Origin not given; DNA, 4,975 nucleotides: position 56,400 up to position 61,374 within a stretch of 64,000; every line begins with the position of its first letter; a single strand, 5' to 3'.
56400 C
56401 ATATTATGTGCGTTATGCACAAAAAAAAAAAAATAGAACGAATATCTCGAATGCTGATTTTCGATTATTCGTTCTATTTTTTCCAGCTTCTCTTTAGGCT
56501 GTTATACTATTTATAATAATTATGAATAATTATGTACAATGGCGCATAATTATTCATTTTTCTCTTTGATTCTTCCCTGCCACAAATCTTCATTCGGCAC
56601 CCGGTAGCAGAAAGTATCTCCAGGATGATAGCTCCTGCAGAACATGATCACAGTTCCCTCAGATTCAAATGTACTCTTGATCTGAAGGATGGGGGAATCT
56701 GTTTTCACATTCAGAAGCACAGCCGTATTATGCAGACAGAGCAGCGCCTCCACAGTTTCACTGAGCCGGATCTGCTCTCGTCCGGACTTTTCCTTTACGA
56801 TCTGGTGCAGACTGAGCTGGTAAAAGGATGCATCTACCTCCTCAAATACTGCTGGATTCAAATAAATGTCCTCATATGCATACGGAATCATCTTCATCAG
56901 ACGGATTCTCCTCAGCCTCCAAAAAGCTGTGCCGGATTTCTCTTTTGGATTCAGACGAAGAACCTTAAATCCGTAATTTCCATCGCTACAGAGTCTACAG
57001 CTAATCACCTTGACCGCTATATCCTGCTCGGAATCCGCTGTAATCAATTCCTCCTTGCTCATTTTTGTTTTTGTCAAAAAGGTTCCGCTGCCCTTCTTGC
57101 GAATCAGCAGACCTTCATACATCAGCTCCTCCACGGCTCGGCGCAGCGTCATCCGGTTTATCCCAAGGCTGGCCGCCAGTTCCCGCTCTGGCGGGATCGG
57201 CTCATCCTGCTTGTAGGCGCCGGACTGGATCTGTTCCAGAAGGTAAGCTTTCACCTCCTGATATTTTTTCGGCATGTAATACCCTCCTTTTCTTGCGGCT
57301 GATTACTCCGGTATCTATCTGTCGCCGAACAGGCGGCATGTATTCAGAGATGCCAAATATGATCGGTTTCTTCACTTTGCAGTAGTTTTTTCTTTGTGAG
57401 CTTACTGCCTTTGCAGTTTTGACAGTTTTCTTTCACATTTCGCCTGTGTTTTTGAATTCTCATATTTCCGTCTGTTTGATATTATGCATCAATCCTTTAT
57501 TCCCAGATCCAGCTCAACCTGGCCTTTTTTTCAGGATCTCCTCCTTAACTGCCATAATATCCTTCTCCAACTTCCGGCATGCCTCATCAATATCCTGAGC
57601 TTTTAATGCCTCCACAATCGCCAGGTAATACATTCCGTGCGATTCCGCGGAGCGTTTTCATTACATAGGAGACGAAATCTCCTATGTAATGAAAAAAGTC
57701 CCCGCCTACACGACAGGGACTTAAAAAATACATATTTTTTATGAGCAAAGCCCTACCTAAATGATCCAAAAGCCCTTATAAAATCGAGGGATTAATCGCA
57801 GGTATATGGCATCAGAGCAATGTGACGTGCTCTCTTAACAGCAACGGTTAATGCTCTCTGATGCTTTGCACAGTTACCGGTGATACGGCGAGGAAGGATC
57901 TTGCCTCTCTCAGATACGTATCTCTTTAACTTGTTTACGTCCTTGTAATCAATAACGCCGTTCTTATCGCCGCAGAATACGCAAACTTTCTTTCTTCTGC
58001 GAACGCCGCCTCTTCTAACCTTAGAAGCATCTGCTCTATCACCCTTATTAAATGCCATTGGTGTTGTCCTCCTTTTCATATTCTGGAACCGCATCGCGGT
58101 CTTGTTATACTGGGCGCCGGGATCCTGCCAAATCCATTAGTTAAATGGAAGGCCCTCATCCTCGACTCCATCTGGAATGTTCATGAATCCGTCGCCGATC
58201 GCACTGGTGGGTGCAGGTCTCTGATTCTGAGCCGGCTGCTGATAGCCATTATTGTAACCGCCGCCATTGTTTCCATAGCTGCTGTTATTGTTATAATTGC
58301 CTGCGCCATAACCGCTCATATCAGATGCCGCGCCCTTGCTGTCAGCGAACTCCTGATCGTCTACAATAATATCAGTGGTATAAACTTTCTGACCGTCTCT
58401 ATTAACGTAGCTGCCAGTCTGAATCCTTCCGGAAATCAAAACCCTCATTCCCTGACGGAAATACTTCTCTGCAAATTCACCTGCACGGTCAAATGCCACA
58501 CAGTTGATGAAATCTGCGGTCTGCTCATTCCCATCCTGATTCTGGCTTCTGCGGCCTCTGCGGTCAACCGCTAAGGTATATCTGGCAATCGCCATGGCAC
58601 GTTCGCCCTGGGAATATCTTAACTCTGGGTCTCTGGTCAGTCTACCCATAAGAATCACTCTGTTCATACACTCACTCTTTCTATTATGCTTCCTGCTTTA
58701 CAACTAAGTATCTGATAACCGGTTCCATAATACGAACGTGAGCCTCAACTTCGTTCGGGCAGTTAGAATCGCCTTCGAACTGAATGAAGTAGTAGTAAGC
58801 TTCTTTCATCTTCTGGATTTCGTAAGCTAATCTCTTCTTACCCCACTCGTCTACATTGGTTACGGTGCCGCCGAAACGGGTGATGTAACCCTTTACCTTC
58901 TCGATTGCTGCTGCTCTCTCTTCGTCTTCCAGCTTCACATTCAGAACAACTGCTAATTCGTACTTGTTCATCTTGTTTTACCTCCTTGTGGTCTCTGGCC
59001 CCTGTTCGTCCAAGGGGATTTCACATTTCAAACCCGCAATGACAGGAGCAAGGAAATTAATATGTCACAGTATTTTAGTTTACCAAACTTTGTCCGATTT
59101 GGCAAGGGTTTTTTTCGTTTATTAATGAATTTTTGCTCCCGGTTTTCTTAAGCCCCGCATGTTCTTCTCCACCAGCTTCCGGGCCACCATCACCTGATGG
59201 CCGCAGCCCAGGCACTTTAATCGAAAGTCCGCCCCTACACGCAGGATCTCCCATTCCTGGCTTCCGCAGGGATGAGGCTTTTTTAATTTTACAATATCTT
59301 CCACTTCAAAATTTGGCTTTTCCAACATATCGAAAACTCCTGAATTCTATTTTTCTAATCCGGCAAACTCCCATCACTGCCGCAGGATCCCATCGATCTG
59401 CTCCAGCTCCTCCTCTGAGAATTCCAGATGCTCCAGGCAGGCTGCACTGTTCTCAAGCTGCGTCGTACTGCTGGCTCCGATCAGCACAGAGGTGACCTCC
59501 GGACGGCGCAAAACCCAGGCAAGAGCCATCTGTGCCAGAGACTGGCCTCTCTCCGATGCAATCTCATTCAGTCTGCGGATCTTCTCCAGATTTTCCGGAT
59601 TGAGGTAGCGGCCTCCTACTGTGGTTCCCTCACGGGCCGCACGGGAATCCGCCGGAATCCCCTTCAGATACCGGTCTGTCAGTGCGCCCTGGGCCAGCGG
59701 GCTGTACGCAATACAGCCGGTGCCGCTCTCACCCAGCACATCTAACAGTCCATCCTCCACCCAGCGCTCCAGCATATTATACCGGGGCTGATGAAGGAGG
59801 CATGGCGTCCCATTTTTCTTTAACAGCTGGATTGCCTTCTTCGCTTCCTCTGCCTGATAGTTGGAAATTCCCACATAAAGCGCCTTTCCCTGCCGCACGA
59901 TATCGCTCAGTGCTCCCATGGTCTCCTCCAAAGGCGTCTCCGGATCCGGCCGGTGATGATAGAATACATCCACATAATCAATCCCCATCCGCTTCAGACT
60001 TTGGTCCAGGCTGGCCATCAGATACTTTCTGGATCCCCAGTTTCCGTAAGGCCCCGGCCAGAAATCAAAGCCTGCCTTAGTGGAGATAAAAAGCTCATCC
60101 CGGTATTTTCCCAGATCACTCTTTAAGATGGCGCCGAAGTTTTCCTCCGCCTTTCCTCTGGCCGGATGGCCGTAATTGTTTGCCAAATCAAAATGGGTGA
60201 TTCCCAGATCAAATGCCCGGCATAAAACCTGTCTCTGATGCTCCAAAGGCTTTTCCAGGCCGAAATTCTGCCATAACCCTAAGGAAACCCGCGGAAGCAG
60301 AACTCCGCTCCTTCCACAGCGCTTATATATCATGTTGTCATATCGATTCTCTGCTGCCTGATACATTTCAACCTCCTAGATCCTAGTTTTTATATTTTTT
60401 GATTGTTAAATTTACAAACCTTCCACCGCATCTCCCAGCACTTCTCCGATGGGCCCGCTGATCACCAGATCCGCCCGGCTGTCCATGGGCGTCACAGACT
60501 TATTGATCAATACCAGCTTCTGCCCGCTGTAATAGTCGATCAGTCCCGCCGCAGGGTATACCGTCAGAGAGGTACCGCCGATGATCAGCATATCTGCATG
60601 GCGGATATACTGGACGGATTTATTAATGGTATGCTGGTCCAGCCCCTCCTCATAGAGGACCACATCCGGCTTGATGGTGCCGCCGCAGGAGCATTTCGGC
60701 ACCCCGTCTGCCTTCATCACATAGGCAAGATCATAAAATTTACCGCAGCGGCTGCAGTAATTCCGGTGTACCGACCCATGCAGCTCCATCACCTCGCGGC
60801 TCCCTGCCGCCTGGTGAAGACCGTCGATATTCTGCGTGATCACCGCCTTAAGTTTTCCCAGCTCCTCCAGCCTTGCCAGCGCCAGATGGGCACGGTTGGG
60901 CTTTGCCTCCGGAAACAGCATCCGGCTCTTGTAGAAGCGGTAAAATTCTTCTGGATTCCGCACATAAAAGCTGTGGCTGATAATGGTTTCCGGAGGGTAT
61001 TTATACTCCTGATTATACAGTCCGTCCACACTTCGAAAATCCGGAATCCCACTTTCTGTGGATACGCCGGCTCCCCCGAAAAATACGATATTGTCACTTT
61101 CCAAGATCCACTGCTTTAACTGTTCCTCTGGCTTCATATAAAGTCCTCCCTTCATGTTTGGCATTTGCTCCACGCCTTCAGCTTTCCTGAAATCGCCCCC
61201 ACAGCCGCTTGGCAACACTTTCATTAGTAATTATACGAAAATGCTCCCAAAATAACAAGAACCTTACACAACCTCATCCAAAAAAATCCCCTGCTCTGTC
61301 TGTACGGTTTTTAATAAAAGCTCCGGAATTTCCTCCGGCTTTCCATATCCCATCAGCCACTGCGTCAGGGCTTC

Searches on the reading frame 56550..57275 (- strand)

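Call 86: search_protein_families(library=pfam, proteins=[window:56550-57275:-], max_evalue=0.00001)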
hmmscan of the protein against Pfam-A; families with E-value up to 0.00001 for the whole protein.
window:56550-57275:- (241 aa): 2 families
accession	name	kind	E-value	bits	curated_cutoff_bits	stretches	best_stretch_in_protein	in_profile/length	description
PF00392.27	GntR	-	5.9e-19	67.9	27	1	4-66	1-63/64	Bacterial regulatory proteins, gntR family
PF07702.18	UTRA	-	2.8e-18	66.5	23.8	1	114-222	30-140/141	UTRA domain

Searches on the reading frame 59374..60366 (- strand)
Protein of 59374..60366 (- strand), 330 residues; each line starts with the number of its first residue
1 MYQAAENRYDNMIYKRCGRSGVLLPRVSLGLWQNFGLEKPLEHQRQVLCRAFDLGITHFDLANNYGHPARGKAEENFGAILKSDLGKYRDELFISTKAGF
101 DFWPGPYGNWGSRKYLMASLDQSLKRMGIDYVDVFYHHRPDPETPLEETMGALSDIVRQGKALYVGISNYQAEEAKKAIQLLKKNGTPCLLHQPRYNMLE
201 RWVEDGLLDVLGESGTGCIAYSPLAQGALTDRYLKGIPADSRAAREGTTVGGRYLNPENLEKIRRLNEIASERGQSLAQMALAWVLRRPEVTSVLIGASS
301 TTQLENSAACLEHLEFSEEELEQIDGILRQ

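Call 86: search_protein_families(library=pfam, proteins=[window:59374-60366:-], max_evalue=0.00001)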
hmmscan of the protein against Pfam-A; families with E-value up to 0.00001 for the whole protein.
window:59374-60366:- (330 aa): 1 family
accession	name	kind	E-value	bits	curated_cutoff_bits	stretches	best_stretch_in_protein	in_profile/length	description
PF00248.27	Aldo_ket_red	-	3.6e-77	259.7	24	1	27-328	2-290/291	Aldo/keto reductase family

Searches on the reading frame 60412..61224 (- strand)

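Call 86: search_protein_families(library=pfam, proteins=[window:60412-61224:-], max_evalue=0.00001)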
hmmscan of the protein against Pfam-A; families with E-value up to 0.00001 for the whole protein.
window:60412-61224:- (270 aa): 1 family
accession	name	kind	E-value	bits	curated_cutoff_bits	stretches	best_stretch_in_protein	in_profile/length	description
PF02146.23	SIR2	-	1.9e-50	171.7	24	1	51-224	1-180/180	Sir2 family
